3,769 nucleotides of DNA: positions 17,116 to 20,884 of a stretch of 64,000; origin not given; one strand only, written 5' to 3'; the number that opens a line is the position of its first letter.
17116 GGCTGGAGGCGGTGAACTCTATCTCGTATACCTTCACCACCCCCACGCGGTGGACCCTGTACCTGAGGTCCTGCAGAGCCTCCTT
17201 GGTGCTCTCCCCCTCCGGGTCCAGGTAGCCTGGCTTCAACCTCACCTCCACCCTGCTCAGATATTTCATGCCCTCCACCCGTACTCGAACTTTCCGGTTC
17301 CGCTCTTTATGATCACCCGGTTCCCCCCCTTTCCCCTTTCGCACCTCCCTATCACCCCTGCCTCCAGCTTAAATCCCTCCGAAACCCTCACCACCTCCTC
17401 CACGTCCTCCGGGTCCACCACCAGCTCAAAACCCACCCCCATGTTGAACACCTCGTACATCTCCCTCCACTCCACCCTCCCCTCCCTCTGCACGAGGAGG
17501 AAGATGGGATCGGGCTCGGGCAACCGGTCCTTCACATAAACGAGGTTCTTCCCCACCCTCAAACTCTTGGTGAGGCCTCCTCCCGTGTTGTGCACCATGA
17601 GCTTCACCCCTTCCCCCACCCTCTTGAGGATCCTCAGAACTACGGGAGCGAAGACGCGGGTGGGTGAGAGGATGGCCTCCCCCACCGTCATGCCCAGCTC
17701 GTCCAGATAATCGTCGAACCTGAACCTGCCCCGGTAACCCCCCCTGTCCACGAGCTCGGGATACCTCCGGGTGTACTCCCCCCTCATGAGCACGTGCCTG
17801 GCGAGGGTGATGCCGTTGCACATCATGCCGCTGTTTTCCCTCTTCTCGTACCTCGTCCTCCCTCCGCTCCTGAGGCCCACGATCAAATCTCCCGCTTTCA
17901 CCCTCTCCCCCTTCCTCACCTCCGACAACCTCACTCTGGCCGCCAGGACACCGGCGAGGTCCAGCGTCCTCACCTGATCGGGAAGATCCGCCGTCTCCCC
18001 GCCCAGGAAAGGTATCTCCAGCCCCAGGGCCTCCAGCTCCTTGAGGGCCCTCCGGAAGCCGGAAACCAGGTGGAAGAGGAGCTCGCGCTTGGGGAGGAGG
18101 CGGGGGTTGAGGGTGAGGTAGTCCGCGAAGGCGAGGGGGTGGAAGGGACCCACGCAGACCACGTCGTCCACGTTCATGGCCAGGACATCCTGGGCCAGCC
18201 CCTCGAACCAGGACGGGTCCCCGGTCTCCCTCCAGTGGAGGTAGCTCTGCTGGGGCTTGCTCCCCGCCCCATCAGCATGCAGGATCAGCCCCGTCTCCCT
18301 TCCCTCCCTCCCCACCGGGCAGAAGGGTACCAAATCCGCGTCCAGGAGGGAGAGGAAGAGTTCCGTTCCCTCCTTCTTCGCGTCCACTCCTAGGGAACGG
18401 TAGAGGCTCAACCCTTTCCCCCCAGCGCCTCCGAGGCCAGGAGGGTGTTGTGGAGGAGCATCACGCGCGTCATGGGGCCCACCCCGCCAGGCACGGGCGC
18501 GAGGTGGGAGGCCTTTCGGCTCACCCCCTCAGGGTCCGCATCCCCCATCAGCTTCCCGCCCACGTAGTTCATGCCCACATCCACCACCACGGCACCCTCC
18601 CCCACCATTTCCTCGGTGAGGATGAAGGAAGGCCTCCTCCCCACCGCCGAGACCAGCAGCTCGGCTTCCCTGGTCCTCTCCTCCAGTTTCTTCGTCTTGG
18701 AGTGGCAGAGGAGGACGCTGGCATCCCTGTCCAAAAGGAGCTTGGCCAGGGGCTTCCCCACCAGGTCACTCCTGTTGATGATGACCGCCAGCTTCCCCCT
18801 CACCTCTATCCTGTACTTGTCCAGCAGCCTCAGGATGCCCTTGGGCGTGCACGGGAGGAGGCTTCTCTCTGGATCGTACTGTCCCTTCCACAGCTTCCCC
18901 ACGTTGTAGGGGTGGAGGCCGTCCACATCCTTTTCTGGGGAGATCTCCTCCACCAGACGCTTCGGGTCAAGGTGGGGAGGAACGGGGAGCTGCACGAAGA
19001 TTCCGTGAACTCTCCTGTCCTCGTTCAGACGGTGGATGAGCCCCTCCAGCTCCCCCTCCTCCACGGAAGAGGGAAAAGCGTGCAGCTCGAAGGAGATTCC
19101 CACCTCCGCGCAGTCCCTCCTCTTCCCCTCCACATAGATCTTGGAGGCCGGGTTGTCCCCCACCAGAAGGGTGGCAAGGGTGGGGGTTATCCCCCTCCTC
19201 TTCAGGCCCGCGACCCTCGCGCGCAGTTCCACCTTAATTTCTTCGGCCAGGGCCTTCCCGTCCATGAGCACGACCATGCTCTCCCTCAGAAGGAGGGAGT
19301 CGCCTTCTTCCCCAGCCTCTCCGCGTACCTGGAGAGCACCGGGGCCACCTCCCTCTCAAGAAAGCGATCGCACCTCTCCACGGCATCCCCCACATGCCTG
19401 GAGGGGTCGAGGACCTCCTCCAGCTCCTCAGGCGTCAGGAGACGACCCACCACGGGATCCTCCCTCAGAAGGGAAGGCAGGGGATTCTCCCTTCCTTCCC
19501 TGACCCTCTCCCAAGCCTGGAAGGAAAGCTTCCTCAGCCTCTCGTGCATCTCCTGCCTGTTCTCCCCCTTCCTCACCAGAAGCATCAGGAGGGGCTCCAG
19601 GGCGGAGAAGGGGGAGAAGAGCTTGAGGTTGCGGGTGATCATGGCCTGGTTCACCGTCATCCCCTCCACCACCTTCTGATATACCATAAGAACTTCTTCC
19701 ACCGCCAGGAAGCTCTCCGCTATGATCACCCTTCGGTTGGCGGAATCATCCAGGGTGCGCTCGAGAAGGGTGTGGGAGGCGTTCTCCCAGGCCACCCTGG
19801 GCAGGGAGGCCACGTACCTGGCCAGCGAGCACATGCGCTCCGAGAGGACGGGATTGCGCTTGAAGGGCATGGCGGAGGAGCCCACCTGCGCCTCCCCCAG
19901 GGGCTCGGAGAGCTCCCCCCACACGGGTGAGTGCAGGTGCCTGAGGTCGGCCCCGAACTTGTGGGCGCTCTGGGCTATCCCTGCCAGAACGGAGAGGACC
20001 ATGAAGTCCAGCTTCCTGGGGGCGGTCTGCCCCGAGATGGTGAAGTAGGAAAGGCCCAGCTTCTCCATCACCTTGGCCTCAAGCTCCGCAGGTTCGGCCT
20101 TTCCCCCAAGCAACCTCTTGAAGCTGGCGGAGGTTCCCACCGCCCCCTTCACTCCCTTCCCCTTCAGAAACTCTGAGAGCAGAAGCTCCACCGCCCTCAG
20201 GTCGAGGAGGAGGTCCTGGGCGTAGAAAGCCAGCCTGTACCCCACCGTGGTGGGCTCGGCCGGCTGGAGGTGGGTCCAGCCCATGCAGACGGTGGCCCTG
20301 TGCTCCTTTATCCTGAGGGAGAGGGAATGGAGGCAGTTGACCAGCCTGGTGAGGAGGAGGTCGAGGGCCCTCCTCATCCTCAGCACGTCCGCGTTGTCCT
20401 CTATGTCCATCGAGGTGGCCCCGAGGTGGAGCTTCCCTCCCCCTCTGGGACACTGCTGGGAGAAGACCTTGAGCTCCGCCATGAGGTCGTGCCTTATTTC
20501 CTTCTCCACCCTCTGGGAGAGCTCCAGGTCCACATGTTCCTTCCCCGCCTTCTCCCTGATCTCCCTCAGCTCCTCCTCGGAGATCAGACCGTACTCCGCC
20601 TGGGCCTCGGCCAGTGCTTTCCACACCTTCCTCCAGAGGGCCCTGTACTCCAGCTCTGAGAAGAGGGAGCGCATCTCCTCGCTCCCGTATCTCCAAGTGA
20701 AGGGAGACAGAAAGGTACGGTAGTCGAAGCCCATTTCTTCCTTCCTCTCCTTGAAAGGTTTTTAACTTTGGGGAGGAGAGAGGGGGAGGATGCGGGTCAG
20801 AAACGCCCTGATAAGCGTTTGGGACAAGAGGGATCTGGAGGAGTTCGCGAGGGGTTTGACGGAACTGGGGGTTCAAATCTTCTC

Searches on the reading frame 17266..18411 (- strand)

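Call 23: search_protein_families(library=pfam, proteins=[window:17266-18411:-], max_evalue=0.0001)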
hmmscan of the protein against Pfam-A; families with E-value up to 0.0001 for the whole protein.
window:17266-18411:- (381 aa): 2 families
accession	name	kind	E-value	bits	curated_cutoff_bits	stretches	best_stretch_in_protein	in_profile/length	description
PF00586.29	AIRS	-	2.4e-10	41.2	24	1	38-154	11-106/112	AIR synthase related protein, N-terminal domain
PF02769.27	AIRS_C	-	9.8e-10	39.2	23.1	1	172-364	1-152/156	AIR synthase related protein, C-terminal domain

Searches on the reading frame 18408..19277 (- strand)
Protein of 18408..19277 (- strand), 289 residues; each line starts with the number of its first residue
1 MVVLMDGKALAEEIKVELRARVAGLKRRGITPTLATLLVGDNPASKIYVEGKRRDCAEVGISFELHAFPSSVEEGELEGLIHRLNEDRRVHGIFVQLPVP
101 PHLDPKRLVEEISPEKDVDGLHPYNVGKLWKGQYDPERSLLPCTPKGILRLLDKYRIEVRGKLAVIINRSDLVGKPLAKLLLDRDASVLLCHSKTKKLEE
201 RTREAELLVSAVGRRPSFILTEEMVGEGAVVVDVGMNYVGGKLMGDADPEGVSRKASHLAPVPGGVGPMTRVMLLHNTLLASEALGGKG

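Call 23: search_protein_families(library=pfam, proteins=[window:18408-19277:-], max_evalue=0.0001)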
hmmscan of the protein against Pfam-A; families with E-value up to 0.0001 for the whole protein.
window:18408-19277:- (289 aa): 2 families
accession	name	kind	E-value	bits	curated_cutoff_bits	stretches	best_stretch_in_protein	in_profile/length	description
PF02882.25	THF_DHG_CYH_C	-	1.2e-55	187.7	27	1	122-283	1-157/160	Tetrahydrofolate dehydrogenase/cyclohydrolase, NAD(P)-binding domain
PF00763.28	THF_DHG_CYH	-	7.6e-41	139.4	32.8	1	5-119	1-115/115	Tetrahydrofolate dehydrogenase/cyclohydrolase, catalytic domain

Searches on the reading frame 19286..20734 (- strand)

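Call 23: search_protein_families(library=pfam, proteins=[window:19286-20734:-], max_evalue=0.0001)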
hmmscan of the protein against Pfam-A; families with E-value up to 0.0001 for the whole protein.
window:19286-20734:- (482 aa): 2 families
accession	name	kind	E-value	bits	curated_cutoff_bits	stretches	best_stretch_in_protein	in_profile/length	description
PF00206.25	Lyase_1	-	2.8e-28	99.7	27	1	35-307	29-309/312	Lyase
PF10397.14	ADSL_C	-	2.7e-17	63.3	32.7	1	380-458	6-79/79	Adenylosuccinate lyase C-terminus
